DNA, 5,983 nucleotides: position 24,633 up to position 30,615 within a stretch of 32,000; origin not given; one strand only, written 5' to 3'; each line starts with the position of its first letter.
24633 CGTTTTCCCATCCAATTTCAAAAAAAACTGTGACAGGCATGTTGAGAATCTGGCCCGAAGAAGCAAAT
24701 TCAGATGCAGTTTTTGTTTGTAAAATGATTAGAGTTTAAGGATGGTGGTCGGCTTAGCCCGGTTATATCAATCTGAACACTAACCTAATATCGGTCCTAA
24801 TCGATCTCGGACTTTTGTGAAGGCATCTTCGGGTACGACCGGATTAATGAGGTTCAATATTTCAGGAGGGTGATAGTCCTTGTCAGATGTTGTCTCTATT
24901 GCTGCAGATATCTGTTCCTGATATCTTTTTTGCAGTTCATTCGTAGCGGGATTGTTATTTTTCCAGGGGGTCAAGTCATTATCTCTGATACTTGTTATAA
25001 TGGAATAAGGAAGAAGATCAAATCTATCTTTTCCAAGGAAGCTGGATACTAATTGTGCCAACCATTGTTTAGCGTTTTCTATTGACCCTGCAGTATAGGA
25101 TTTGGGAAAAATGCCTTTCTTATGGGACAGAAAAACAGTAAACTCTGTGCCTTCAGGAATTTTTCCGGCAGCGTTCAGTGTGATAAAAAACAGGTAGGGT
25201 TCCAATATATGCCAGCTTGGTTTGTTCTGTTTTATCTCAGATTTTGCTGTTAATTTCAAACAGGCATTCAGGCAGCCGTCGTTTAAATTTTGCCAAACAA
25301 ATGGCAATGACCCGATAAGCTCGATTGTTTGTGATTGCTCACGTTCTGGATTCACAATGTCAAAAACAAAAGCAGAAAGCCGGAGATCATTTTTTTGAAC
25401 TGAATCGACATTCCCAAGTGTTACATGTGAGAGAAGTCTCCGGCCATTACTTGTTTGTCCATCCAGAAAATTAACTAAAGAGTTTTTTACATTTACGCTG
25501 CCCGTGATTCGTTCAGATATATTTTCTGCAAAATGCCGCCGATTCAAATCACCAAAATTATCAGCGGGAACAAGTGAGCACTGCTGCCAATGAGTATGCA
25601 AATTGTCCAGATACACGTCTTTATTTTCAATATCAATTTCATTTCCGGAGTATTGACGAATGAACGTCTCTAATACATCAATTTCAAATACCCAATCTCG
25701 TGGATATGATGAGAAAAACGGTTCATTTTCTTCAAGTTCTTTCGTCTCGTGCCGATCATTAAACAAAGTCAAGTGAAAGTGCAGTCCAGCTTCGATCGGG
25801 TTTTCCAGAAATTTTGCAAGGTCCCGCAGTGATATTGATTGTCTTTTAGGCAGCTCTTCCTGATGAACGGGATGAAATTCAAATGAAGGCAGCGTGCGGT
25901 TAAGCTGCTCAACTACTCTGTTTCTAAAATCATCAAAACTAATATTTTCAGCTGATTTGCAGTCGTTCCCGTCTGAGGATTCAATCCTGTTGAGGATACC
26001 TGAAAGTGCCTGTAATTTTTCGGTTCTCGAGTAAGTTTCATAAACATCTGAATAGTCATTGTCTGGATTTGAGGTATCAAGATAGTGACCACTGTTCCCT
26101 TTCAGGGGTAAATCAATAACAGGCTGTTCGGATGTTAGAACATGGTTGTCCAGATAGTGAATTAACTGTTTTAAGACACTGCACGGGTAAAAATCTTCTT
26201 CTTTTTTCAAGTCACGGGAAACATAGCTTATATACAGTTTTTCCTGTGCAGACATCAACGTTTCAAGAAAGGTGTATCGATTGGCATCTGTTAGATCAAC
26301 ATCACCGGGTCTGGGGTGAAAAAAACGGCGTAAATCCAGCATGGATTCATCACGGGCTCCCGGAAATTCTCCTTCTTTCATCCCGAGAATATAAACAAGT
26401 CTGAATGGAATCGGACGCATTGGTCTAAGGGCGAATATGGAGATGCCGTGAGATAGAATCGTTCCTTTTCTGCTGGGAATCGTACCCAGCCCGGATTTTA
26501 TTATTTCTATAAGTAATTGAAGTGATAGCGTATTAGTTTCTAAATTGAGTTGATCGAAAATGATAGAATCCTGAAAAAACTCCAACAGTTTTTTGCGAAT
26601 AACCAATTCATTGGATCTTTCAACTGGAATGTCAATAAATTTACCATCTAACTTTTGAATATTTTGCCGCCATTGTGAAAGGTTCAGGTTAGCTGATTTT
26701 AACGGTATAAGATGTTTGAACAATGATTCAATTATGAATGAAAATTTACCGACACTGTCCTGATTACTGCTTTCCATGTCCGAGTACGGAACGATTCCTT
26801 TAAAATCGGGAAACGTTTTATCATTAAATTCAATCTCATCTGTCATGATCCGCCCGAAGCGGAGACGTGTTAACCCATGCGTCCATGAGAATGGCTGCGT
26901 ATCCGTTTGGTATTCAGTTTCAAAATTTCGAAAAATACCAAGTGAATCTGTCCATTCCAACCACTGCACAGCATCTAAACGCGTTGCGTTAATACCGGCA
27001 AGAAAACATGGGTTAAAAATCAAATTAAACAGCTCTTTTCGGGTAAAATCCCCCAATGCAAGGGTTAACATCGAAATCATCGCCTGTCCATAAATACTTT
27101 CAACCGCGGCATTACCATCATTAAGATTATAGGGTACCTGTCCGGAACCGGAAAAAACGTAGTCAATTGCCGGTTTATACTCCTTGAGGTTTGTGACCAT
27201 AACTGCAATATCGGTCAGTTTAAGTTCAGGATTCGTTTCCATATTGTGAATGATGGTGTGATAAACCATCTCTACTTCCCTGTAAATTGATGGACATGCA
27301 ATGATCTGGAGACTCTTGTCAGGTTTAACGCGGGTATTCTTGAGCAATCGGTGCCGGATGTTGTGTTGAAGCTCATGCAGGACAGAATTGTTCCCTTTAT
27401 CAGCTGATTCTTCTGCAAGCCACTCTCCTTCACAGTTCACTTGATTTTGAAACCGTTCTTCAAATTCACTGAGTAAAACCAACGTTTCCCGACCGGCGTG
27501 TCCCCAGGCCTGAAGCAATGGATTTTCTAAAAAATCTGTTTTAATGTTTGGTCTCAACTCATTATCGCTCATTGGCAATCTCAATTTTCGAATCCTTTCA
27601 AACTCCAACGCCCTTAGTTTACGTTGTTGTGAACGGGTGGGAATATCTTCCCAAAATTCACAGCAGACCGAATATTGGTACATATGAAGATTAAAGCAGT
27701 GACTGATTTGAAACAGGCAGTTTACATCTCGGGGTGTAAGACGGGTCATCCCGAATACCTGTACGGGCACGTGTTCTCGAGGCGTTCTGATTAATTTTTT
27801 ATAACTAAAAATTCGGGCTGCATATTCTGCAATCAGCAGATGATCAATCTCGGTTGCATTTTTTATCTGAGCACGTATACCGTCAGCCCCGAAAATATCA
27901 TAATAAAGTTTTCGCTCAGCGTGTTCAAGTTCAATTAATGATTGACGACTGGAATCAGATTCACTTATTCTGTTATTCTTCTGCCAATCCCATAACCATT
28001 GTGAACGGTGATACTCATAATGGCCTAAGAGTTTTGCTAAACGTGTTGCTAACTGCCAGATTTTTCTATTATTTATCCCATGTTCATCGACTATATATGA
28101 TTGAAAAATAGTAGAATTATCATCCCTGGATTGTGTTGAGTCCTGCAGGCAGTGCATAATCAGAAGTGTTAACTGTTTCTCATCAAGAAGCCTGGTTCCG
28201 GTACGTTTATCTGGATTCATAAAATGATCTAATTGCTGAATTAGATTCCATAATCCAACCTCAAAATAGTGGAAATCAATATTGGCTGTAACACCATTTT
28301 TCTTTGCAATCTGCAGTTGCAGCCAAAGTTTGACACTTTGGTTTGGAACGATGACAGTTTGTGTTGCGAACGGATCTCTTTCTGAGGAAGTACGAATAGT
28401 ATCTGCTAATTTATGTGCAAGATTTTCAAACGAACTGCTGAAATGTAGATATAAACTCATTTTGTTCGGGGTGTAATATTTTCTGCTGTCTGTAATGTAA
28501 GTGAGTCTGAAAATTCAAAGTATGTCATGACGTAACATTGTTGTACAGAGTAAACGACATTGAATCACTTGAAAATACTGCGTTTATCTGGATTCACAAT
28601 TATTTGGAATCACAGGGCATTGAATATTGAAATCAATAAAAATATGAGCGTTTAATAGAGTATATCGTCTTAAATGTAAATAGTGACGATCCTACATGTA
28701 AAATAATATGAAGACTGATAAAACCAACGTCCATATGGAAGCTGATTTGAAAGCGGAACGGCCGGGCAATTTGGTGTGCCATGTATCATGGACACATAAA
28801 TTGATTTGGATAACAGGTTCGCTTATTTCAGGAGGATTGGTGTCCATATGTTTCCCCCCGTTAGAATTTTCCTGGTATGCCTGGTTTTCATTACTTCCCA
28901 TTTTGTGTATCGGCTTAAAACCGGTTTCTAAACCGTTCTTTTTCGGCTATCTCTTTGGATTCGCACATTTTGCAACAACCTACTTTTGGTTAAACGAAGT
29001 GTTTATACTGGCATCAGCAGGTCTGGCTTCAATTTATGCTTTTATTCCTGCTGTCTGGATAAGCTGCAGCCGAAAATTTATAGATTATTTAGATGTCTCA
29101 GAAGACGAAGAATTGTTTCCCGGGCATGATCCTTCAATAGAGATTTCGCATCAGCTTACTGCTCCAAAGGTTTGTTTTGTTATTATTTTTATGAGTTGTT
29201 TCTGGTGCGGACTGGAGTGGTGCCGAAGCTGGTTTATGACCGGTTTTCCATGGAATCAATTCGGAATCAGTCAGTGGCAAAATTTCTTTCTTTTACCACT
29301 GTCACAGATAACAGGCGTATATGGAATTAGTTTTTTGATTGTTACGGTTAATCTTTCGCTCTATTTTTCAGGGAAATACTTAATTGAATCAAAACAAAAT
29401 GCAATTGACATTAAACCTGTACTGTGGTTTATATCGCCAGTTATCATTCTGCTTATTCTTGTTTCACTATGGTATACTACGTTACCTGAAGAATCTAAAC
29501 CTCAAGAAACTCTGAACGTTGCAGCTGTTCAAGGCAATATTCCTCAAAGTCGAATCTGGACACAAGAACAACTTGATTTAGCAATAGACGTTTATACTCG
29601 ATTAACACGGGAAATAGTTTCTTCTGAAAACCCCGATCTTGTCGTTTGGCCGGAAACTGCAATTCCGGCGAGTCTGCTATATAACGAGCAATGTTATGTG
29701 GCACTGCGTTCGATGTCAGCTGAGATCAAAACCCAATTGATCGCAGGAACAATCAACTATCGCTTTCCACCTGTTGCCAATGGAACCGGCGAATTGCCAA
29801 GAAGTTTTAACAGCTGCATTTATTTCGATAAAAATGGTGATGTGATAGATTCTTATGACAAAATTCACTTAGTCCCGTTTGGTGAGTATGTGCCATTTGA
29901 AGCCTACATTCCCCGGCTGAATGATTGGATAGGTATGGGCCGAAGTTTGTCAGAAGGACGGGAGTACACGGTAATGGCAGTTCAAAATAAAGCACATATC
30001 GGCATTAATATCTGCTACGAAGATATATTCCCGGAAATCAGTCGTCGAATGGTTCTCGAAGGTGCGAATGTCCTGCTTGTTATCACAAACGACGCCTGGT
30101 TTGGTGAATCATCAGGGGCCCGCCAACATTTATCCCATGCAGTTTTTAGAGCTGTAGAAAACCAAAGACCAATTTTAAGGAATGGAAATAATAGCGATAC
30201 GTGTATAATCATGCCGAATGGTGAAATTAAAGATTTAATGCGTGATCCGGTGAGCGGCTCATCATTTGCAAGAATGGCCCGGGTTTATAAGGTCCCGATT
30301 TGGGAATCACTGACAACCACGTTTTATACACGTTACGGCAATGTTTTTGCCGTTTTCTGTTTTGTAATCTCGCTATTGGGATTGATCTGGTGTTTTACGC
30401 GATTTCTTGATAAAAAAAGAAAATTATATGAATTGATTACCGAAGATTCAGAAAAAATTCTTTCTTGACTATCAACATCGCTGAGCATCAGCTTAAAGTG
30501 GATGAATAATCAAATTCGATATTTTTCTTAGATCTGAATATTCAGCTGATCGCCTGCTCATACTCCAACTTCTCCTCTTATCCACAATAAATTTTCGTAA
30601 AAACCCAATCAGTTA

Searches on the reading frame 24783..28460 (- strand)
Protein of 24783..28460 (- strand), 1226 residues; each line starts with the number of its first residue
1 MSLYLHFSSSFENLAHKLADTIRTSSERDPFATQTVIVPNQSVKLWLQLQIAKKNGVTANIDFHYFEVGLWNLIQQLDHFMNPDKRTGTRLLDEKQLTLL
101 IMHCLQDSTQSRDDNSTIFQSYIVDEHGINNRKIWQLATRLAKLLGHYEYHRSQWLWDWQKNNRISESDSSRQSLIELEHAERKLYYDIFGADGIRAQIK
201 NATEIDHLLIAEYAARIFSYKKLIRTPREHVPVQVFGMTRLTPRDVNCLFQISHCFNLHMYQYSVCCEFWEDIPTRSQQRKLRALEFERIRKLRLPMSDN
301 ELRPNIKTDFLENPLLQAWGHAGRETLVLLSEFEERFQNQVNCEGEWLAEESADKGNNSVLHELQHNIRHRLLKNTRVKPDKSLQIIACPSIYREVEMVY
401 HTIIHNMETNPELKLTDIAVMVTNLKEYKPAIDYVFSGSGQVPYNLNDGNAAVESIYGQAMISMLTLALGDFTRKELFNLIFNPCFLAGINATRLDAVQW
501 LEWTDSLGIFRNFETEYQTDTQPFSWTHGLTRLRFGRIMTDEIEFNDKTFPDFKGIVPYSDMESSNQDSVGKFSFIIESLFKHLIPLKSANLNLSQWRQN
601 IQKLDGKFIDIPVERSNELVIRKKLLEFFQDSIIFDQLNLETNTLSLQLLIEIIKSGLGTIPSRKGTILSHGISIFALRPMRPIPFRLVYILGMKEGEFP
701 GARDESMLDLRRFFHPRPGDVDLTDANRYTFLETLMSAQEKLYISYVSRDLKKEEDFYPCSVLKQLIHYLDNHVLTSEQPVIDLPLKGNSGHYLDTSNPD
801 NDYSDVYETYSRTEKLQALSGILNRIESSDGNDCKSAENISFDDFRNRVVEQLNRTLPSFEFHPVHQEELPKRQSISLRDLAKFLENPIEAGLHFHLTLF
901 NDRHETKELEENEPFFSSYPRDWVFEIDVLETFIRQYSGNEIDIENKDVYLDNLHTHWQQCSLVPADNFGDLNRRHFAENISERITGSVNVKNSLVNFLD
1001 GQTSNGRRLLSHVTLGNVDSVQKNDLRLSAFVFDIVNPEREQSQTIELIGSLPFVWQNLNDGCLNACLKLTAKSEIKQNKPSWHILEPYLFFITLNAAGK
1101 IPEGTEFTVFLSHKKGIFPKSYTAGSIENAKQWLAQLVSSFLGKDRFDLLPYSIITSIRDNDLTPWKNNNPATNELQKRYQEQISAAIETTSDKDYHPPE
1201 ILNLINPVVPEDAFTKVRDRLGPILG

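Call 99: search_protein_families(library=pfam, proteins=[window:24783-28460:-], max_evalue=0.0001)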
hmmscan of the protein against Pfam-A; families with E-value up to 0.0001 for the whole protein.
window:24783-28460:- (1226 aa): 2 families
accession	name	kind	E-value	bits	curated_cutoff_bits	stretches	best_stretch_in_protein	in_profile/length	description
PF04257.20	Exonuc_V_gamma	-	1e-44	153.5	25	1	3-370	1-313/314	Exodeoxyribonuclease V, gamma subunit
PF17946.7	RecC_C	-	9e-06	26.1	22.6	1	874-982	2-96/202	RecC C-terminal domain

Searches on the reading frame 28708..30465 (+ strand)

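Call 99: search_protein_families(library=pfam, proteins=[window:28708-30465:+], max_evalue=0.0001)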
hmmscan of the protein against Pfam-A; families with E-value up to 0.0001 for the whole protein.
window:28708-30465:+ (586 aa): 2 families
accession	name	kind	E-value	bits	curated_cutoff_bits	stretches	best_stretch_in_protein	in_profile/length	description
PF00795.27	CN_hydrolase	-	2.8e-29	102.7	23.2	1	271-507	2-230/256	Carbon-nitrogen hydrolase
PF20154.4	LNT_N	-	2.6e-26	93.2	27.1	1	41-216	1-158/159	Apolipoprotein N-acyltransferase N-terminal domain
